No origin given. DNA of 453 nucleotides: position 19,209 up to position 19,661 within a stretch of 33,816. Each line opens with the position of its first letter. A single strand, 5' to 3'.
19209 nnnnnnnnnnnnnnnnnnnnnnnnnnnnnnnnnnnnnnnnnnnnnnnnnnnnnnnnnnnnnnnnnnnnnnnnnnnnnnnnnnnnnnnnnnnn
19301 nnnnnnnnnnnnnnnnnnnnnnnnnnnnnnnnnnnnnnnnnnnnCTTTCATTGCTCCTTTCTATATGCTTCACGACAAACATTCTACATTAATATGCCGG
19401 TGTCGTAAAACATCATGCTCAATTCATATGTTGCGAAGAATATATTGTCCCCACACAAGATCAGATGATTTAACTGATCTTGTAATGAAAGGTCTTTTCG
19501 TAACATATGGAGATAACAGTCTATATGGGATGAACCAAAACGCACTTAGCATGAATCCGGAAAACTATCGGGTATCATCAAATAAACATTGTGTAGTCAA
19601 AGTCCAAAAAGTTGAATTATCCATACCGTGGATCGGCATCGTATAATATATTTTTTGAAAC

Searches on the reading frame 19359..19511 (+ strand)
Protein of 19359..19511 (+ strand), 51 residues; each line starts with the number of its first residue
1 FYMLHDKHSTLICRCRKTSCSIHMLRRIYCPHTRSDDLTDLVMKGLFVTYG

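Call 41: find_homologous_proteins(query=window:19359-19511:+, max_evalue=10)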
Query seq(51 aa): no candidate shares three 5-residue words with the query. No homologue found.
